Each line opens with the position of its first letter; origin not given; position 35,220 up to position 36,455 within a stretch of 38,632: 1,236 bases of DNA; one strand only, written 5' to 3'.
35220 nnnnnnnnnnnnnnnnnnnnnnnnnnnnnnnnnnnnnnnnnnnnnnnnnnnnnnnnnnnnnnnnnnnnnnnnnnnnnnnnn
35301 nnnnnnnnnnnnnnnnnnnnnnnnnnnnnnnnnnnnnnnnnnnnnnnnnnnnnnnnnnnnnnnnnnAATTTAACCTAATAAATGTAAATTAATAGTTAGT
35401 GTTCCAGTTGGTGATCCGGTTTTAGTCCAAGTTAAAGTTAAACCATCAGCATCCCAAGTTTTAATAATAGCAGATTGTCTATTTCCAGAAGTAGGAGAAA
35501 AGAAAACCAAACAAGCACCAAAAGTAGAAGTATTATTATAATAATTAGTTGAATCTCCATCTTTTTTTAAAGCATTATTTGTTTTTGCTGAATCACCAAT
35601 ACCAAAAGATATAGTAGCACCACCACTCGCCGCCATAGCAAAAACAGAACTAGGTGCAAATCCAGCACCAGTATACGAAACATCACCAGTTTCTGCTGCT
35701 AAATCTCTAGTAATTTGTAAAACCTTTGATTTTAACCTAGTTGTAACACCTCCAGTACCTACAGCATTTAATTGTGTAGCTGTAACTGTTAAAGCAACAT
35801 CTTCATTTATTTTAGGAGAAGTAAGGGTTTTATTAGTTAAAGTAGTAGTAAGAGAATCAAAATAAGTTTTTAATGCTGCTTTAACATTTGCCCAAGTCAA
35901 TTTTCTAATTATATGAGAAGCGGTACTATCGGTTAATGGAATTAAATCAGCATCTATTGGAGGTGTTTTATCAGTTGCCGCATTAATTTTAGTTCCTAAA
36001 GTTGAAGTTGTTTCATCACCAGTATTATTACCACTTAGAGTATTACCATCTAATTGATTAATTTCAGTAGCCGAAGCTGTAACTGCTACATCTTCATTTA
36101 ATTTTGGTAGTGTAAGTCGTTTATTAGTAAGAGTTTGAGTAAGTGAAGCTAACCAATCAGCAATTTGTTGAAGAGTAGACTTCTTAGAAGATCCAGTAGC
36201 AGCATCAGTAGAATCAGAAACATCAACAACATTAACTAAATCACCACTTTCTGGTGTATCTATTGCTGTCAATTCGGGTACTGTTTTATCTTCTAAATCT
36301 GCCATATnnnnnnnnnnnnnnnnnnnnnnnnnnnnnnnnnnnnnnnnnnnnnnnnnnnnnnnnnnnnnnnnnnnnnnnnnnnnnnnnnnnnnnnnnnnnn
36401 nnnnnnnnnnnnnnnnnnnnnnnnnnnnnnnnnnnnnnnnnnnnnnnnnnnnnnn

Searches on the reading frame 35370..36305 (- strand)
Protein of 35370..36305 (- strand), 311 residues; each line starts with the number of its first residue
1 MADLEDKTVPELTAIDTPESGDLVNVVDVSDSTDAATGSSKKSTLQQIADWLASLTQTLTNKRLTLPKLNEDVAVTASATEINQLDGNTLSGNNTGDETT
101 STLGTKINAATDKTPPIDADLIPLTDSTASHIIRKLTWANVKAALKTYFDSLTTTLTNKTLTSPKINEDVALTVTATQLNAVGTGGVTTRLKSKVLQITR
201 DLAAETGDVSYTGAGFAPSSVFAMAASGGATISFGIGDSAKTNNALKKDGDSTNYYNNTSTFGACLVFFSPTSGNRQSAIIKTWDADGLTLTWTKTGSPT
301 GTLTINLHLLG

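Call 7: search_protein_families(library=phrogs, proteins=[window:35370-36305:-], max_evalue=0.001)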
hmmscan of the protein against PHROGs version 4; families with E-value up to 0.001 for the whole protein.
window:35370-36305:- (311 aa): 1 family
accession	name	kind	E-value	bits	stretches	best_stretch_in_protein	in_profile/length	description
phrog_18251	-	unknown function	0.00049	20.7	1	97-190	51-147/284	-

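Call 36: search_protein_families(library=pfam, proteins=[window:35370-36305:-], max_evalue=0.01)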
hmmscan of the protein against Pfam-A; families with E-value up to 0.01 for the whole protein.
window:35370-36305:- (311 aa): 0 families
